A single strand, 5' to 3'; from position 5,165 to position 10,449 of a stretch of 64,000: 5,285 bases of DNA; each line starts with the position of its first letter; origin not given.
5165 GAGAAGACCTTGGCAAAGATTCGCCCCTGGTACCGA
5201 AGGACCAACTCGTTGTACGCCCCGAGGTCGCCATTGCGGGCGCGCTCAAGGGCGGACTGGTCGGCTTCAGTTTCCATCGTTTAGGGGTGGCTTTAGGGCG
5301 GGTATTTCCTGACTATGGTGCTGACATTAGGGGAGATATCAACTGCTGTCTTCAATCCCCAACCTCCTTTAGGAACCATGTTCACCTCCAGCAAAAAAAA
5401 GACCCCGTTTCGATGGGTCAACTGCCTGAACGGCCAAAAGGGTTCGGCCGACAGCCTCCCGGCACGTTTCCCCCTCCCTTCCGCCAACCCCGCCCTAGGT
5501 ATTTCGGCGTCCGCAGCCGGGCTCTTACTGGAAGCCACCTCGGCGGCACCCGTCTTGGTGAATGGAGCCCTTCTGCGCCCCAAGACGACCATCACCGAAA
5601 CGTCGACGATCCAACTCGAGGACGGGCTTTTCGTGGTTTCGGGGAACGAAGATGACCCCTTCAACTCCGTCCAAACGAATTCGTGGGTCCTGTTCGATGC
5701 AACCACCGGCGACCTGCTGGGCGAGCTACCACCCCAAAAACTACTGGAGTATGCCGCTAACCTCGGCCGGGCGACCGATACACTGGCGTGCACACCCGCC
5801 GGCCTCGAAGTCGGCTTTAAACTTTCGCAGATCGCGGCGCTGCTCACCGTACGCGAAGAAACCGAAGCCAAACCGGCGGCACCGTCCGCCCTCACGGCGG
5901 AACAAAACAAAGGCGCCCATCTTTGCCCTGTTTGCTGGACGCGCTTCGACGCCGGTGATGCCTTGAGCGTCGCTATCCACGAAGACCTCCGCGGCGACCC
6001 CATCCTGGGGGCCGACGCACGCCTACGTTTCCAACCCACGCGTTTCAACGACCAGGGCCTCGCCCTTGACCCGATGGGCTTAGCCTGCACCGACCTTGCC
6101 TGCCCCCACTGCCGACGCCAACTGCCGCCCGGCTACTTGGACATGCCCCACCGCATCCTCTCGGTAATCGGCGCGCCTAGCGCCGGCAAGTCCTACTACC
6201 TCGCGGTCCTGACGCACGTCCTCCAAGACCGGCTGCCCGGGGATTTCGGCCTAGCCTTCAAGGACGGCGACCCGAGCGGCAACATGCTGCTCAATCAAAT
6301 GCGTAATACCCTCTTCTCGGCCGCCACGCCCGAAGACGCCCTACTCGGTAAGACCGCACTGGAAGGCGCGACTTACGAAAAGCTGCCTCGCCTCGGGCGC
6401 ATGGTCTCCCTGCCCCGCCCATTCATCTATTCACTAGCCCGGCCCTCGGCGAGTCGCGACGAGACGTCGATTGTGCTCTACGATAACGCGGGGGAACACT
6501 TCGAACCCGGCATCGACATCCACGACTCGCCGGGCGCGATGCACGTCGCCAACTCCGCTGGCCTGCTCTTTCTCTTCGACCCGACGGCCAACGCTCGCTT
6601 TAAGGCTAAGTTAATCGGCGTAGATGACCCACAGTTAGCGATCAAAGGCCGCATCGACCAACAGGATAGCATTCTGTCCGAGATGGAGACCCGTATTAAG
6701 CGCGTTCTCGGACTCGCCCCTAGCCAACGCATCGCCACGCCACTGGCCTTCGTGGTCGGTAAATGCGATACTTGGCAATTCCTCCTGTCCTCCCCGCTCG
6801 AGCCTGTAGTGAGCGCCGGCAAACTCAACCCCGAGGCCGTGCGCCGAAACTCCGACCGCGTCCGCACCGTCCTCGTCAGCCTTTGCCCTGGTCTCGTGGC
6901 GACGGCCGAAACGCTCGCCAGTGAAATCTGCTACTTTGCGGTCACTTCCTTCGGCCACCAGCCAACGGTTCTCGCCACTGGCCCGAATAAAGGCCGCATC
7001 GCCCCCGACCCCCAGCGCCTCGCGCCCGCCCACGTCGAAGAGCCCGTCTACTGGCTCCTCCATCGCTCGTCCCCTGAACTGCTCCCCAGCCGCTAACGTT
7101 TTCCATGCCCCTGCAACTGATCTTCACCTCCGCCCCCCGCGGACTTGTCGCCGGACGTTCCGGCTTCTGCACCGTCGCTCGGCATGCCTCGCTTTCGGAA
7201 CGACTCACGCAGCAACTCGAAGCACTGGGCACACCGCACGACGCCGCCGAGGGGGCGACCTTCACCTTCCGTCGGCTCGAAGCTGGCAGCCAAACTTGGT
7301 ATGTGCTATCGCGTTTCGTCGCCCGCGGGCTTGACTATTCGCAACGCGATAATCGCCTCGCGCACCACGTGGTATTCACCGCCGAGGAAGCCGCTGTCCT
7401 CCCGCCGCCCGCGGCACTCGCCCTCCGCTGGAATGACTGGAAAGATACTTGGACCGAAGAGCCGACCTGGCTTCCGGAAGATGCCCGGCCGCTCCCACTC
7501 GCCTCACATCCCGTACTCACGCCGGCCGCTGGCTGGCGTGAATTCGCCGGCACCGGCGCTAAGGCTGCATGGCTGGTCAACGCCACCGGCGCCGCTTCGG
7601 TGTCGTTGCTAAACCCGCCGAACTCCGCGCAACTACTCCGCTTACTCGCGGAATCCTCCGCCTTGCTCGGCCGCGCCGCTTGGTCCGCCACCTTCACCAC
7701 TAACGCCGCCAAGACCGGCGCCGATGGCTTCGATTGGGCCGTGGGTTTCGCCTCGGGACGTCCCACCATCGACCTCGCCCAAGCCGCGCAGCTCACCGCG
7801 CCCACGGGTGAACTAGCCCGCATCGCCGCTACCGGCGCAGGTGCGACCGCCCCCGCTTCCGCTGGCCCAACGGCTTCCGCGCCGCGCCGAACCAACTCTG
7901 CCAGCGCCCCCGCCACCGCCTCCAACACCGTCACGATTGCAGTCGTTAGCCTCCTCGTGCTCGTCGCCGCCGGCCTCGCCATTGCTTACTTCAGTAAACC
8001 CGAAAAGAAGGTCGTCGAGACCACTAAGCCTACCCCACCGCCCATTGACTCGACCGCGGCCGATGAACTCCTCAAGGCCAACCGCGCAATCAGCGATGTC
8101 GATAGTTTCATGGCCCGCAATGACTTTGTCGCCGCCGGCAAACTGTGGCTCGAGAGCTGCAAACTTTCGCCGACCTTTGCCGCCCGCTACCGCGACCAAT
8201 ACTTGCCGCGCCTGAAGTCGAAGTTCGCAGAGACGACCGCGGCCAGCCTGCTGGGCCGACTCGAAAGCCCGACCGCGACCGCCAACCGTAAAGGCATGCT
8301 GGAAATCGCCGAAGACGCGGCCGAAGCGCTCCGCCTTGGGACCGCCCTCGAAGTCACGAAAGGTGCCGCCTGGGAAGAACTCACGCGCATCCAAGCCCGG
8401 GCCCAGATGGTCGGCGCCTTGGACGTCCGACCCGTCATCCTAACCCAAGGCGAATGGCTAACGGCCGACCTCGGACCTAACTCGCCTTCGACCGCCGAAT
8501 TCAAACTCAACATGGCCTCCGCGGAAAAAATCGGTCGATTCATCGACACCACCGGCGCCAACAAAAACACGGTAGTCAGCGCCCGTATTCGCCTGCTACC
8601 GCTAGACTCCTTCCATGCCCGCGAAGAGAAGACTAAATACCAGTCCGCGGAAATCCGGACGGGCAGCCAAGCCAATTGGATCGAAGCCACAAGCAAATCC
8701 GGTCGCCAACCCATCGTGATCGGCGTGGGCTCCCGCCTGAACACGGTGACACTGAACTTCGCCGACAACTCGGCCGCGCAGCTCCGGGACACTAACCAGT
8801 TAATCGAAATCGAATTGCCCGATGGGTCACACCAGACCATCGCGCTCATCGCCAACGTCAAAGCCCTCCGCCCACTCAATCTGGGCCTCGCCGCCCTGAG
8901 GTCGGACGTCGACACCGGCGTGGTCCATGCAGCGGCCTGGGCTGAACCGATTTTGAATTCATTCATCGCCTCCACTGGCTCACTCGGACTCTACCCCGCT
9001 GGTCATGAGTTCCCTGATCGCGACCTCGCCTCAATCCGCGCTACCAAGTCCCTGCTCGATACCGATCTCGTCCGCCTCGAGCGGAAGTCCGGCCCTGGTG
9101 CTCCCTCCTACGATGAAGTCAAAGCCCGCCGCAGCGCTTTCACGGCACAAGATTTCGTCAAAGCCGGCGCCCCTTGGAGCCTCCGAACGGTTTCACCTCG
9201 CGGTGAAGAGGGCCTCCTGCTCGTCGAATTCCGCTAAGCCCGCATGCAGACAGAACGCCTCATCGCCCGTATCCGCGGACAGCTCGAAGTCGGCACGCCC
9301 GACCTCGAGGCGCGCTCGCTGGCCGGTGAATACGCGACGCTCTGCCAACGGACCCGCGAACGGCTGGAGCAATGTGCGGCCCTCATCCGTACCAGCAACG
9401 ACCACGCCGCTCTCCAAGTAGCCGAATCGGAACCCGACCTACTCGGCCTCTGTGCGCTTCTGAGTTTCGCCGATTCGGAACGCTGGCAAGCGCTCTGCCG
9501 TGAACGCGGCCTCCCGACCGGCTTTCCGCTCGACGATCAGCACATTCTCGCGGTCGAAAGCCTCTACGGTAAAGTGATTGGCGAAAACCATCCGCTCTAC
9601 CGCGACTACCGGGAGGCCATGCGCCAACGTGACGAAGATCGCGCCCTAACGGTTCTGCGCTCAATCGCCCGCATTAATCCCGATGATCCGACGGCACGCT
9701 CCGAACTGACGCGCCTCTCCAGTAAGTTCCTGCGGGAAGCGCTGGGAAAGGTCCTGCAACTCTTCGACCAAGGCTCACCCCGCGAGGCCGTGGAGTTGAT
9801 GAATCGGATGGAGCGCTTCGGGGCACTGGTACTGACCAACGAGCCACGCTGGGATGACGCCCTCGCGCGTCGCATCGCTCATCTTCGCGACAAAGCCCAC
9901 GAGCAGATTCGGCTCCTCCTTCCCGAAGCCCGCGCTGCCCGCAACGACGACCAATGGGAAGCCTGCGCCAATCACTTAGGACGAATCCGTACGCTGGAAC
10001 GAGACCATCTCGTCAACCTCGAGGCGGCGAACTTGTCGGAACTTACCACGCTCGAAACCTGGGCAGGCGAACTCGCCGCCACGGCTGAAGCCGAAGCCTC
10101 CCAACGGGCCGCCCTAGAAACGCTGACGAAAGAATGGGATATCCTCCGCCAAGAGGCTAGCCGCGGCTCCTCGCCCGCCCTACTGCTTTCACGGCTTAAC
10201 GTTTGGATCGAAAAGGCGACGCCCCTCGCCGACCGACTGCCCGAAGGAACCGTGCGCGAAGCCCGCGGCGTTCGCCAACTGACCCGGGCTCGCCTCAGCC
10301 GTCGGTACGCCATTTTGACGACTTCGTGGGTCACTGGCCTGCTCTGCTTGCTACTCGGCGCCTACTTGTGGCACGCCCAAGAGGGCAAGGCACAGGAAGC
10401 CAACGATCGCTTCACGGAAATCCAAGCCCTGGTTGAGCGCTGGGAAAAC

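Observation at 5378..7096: Ras-like G domain fused to a split zinc ribbon and a possible FHA-like N-terminus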

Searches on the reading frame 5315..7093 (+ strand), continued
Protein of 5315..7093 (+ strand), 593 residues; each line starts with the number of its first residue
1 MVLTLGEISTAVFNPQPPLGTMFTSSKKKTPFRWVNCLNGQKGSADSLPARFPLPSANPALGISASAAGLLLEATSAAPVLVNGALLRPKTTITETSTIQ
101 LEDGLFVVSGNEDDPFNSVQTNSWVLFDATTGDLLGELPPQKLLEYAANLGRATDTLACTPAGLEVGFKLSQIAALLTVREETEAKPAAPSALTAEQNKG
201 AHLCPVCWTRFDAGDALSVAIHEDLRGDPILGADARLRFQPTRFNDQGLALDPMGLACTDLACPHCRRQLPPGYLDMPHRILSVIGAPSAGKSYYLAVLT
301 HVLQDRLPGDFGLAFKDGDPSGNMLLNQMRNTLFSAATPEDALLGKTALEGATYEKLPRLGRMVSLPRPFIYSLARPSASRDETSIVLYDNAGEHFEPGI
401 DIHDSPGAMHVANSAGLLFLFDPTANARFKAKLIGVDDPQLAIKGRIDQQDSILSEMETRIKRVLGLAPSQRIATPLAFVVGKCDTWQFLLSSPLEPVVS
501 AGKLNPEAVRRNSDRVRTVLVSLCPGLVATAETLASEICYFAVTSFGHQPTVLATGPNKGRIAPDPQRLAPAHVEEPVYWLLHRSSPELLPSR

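Call 89: fold_search(model_id=the predicted structure, library=viral)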
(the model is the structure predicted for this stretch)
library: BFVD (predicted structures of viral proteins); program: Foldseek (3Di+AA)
matches with E <= 10: 774; with E <= 0.001: 18
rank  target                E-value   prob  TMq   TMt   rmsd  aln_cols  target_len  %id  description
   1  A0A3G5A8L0            1.0e-05  1.00  0.21  0.18  12.5       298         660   12  Dynamin family GTPase [Hyperionvirus sp.]
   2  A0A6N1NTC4            4.0e-05  1.00  0.19  0.17  14.9       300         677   12  Dynamin family GTPase [Tupanvirus soda lake]
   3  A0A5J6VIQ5            7.4e-05  1.00  0.24  0.29   8.7       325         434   13  Guanylate-binding protein [Megaviridae environmental sample]
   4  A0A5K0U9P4            9.8e-05  1.00  0.26  0.22   8.7       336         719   11  Putative hydrolase [Yasminevirus sp. GU-2018]
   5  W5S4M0                2.9e-04  1.00  0.17  0.43   8.7       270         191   11  Ras-like GTP-binding protein [Pithovirus sibericum]
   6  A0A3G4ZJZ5            2.9e-04  1.00  0.21  0.46  12.8       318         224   12  GTP-binding protein [Terrestrivirus sp.]
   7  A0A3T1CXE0            3.1e-04  1.00  0.18  0.51   8.7       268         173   12  GTP binding nuclear protein Ran [Acanthamoeba castellanii medusavirus J1]
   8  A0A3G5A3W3            4.5e-04  1.00  0.23  0.49   7.3       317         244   10  Putative ras-related protein Rab-13 [Harvfovirus sp.]
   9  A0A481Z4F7            4.5e-04  1.00  0.21  0.45   8.4       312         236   11  Ras family GTPase [Pithovirus LCPAC103]
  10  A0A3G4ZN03            4.5e-04  1.00  0.21  0.33   9.4       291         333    9  Translation elongation factor EF-1 subunit alpha [Terrestrivirus sp.]
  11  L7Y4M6                4.8e-04  1.00  0.19  0.21   9.3       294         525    9  Putative GTP binding translation elongation/initiation factor [Megavirus lba]
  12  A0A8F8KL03            5.1e-04  1.00  0.20  0.21   9.9       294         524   14  GTP-binding protein 1 [Clandestinovirus]
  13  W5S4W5                6.4e-04  1.00  0.21  0.54   6.8       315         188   10  Ran-like GTP-binding protein [Pithovirus sibericum]
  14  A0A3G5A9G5            6.4e-04  1.00  0.20  0.31   8.6       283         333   10  GTP binding translation elongation factor [Hyperionvirus sp.]
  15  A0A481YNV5            6.8e-04  1.00  0.22  0.61   8.1       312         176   10  Ras family GTPase [Pithovirus LCDPAC02]
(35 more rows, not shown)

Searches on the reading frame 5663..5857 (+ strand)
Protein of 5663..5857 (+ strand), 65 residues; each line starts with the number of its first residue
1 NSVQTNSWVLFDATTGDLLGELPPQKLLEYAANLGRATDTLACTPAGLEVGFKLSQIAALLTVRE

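Call 50: search_protein_families(library=pfam, alignment_id=A3, max_evalue=0.01)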
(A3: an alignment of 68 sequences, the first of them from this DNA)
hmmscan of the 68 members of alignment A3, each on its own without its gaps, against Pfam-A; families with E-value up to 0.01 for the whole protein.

A. member 1, seq(65 aa): 0 families

B. families by the number of members that match (of 68 scanned): 3 families
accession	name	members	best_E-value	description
PF14237.11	GYF_2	28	1.3e-19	GYF domain 2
PF02213.21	GYF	4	5.1e-07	GYF domain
PF25531.1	GYF_ATXR3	1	0.0015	Histone-lysine N-methyltransferase ATXR3, GYF domain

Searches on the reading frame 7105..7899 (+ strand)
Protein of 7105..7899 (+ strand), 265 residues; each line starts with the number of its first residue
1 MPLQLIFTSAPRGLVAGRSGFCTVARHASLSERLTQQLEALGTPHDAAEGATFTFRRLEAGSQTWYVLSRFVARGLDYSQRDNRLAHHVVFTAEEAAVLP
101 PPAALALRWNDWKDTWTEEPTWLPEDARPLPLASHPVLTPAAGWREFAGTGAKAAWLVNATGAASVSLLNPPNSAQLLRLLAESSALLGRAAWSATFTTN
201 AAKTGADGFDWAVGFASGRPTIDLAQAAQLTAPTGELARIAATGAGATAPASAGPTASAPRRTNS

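Call 35: search_protein_families(library=pfam, proteins=[window:7105-7899:+], max_evalue=10)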
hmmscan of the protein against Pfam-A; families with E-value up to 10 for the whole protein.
window:7105-7899:+ (265 aa): 2 families
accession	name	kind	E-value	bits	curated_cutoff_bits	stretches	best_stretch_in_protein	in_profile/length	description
PF20013.4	GAP1-N2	-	1.7e-21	77.1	24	1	4-128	4-138/139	GTPase-associated protein 1, N-terminal domain type 2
PF20014.4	GAP1-M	-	0.032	14.9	24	1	160-201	24-65/101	GTPase-associated protein 1, middle domain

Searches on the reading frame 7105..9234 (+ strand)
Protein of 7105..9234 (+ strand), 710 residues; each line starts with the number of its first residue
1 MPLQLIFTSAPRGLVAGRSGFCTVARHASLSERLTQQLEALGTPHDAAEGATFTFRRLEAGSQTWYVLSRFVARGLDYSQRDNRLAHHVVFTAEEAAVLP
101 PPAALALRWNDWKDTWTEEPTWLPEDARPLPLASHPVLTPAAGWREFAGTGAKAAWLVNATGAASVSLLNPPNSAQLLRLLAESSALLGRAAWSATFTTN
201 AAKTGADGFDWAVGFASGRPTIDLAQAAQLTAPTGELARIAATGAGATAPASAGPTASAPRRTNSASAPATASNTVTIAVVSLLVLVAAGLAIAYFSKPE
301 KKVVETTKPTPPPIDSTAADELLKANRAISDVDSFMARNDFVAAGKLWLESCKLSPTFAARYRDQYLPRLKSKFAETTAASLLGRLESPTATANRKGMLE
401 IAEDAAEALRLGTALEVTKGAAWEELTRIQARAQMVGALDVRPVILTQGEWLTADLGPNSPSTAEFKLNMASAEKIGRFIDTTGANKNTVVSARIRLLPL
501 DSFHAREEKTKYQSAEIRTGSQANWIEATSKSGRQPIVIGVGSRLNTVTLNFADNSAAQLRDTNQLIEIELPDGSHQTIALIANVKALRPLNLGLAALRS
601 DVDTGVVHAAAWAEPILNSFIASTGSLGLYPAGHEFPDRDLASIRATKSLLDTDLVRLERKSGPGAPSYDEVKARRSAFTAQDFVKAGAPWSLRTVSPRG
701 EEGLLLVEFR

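Call 3: search_protein_families(library=pfam, proteins=[window:7105-9234:+], max_evalue=0.1)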
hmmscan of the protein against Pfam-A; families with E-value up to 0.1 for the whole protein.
window:7105-9234:+ (710 aa): 1 family
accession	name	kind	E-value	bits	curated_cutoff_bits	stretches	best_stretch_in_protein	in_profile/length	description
PF20013.4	GAP1-N2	-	1.3e-20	74.3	24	1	4-128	4-138/139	GTPase-associated protein 1, N-terminal domain type 2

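Call 4: search_protein_families(library=ncbifam, proteins=[window:7105-9234:+], max_evalue=0.1)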
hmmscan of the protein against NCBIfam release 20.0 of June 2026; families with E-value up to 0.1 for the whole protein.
window:7105-9234:+ (710 aa): 0 families

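Call 11: search_protein_families(library=padloc, proteins=[window:7105-9234:+], max_evalue=0.1)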
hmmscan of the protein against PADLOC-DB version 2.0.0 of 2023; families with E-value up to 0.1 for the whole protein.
window:7105-9234:+ (710 aa): 0 families

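Call 63: search_solved_structures(query=window:7105-9234:+, max_evalue=1)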
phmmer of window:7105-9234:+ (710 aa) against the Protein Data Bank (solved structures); distinct sequences matched with E-value up to 1: 0.

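Call 84: search_solved_structures(query=A6, max_evalue=1)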
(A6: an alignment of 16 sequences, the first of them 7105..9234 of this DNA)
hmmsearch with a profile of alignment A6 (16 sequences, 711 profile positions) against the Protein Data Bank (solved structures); distinct sequences matched with E-value up to 1: 2.
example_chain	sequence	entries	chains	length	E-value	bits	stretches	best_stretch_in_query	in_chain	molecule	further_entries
7lep_C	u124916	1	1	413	0.086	14.4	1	301-394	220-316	Mix of AMPAR subunits (GluA1, GluA3, and GluAX)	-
7lep_A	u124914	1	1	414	0.089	14.3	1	301-394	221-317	Mix of AMPAR subunits (GluA1, GluA3, and GluA4)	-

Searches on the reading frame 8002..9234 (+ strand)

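Call 35: search_protein_families(library=pfam, proteins=[window:8002-9234:+], max_evalue=10)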
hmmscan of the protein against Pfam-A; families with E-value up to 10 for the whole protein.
window:8002-9234:+ (411 aa): 1 family
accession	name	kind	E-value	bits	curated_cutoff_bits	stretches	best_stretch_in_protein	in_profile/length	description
PF13004.13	BACON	-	0.17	12.4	25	1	221-262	6-39/61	Putative binding domain, N-terminal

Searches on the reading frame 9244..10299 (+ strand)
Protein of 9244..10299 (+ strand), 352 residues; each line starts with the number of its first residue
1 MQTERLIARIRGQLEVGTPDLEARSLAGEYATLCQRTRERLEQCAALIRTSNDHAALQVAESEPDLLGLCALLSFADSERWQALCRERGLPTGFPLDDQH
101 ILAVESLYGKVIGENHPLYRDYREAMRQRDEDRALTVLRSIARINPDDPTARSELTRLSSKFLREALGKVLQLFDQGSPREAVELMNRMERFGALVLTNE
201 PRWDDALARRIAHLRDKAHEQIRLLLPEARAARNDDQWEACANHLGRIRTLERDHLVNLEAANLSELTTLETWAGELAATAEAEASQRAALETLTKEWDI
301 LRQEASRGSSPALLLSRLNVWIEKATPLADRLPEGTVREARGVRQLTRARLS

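Call 35: search_protein_families(library=pfam, proteins=[window:9244-10299:+], max_evalue=10)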
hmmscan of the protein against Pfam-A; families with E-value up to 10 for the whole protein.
window:9244-10299:+ (352 aa): 2 families
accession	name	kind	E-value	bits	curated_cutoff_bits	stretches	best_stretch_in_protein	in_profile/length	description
PF14559.12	TPR_19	-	0.013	16.3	25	1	126-158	2-34/68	Tetratricopeptide repeat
PF13428.12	TPR_14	-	0.037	15.2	23.5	1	126-157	12-43/44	Tetratricopeptide repeat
